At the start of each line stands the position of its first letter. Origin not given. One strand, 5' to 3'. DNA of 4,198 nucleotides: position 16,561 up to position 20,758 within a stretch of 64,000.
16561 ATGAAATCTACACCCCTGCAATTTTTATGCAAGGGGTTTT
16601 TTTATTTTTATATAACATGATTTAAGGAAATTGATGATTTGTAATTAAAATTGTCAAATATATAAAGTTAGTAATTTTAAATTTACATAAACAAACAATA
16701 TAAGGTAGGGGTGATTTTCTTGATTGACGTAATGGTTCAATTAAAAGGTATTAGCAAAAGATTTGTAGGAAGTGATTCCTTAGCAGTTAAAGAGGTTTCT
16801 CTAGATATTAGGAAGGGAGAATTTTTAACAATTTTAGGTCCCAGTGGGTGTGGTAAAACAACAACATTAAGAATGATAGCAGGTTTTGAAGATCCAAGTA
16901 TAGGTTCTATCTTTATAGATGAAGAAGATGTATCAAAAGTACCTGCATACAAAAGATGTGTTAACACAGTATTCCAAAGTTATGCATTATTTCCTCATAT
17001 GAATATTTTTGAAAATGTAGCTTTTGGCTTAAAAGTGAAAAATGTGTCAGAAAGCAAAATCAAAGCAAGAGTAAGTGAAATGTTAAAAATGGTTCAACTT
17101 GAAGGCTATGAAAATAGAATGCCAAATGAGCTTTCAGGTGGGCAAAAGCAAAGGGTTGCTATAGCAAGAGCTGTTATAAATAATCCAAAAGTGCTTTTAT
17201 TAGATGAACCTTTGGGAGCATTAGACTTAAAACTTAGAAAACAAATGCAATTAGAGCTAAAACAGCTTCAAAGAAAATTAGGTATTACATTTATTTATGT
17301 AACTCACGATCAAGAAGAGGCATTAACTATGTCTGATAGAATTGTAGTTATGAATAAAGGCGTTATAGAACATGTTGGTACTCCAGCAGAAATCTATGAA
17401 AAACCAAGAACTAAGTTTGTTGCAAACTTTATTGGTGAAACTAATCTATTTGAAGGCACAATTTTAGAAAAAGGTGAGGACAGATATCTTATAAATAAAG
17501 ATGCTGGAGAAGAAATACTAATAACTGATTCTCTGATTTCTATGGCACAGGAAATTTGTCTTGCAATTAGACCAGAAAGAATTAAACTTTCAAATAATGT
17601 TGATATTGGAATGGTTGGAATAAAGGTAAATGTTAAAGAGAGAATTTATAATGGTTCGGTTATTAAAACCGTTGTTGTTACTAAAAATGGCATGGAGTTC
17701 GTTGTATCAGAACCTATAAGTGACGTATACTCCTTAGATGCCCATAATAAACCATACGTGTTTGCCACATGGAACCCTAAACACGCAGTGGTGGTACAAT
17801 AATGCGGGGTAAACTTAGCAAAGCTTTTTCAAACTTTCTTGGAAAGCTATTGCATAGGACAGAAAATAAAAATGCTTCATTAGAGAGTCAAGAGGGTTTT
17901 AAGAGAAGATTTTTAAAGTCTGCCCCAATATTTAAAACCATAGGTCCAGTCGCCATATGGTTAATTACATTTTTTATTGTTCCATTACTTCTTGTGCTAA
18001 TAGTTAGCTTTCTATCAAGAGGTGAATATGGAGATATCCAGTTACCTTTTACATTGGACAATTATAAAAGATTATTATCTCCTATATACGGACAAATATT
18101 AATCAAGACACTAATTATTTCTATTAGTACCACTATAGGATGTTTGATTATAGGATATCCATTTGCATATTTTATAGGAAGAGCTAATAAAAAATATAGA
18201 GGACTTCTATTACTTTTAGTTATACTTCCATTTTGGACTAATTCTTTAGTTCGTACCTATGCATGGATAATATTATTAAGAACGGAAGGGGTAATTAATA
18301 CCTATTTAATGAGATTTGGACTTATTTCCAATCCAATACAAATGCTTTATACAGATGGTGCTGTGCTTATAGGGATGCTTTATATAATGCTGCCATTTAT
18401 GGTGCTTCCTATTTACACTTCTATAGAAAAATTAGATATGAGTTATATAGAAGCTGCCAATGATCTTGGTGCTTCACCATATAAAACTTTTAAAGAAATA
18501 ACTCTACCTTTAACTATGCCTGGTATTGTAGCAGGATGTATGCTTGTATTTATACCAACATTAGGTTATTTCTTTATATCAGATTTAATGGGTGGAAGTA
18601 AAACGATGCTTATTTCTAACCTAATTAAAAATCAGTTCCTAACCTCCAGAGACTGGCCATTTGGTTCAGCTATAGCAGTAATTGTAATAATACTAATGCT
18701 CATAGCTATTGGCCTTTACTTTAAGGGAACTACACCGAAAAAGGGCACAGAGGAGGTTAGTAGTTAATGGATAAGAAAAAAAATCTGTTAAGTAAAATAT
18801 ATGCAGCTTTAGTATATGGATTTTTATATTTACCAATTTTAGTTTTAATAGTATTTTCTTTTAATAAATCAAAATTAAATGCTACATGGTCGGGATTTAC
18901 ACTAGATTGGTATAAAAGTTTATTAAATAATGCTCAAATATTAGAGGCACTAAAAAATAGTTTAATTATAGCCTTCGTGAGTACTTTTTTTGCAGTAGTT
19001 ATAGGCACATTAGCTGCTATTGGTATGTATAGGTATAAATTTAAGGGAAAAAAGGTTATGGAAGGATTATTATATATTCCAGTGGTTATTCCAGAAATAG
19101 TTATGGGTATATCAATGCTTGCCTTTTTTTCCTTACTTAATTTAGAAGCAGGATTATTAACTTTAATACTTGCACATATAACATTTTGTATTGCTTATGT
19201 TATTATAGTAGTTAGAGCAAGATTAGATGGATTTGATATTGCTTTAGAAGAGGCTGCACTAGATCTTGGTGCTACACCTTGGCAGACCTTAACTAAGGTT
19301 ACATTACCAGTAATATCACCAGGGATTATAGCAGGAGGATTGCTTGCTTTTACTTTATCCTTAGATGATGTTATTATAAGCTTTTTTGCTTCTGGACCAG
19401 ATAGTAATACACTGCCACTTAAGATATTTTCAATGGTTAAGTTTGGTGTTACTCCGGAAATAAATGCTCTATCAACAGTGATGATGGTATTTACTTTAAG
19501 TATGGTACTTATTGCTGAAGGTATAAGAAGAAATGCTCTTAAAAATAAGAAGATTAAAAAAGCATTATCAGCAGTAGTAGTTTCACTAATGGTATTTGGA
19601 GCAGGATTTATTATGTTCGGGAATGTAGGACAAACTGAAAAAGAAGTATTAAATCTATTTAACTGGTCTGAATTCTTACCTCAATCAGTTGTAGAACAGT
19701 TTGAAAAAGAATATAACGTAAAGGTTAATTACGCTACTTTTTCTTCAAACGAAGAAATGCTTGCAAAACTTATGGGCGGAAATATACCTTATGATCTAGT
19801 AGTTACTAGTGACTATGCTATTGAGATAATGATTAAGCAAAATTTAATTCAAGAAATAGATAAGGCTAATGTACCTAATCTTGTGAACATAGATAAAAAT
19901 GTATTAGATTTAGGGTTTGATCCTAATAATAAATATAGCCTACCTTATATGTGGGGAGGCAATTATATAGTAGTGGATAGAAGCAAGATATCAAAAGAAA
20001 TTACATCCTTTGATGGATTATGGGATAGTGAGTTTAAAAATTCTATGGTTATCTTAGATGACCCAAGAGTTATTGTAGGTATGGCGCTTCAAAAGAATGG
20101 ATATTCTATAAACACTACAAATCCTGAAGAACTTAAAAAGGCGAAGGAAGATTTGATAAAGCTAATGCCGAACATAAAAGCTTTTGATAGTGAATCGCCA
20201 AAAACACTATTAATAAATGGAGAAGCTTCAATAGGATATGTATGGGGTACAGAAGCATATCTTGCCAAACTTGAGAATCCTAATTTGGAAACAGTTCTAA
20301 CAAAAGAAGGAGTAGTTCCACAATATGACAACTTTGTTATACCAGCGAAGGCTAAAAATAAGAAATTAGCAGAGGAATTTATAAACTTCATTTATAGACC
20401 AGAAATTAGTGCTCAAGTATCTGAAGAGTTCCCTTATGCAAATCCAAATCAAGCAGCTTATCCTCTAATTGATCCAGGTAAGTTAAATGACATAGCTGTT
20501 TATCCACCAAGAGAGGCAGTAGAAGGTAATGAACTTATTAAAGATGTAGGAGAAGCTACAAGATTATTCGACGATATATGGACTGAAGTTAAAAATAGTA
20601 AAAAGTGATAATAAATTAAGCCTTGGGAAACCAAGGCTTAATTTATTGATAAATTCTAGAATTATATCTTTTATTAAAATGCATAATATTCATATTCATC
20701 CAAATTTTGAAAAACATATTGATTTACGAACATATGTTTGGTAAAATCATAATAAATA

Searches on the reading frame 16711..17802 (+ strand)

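Call 53: search_protein_families(library=pfam, proteins=[window:16711-17802:+], max_evalue=0.00001)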
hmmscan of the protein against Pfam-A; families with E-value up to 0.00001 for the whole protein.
window:16711-17802:+ (363 aa): 2 families
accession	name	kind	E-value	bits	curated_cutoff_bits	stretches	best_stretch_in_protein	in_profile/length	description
PF00005.33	ABC_tran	-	1.7e-37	129.5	25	1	27-168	2-136/137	ABC transporter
PF08402.16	TOBE_2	-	2.8e-07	31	21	1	284-361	1-75/76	TOBE domain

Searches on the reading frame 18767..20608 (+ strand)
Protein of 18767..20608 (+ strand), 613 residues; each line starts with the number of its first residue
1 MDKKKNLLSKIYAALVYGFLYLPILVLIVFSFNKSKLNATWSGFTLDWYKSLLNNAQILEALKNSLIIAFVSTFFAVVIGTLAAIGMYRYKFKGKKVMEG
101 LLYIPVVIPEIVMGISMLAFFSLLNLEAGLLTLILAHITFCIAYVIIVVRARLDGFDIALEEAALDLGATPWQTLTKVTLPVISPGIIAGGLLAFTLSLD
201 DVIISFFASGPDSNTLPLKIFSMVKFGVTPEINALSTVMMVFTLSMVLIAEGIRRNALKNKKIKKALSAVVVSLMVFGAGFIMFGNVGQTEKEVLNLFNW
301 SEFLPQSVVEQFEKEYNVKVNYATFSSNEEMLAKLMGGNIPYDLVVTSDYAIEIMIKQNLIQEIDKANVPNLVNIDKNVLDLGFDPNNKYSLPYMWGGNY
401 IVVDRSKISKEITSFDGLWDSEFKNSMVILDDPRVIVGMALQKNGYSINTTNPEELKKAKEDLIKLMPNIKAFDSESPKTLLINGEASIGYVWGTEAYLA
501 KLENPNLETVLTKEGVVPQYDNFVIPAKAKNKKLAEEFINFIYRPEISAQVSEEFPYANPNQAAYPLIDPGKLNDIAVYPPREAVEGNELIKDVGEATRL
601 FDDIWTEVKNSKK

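Call 53: search_protein_families(library=pfam, proteins=[window:18767-20608:+], max_evalue=0.00001)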
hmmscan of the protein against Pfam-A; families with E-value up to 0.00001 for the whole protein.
window:18767-20608:+ (613 aa): 5 families
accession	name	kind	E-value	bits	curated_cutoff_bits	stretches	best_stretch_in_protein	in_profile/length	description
PF13416.11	SBP_bac_8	-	3.4e-29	103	27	1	308-566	2-267/279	Bacterial extracellular solute-binding protein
PF01547.30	SBP_bac_1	-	9.8e-23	82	26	1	304-546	10-304/307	Bacterial extracellular solute-binding protein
PF00528.27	BPD_transp_1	-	2.1e-17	63.9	26.4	1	76-255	1-176/184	Binding-protein-dependent transport system inner membrane component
PF13343.11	SBP_bac_6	-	1e-16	61.6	24.6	1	341-562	3-224/245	Bacterial extracellular solute-binding protein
PF13531.11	SBP_bac_11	-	1.5e-10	41.7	25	1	308-547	16-217/227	Bacterial extracellular solute-binding protein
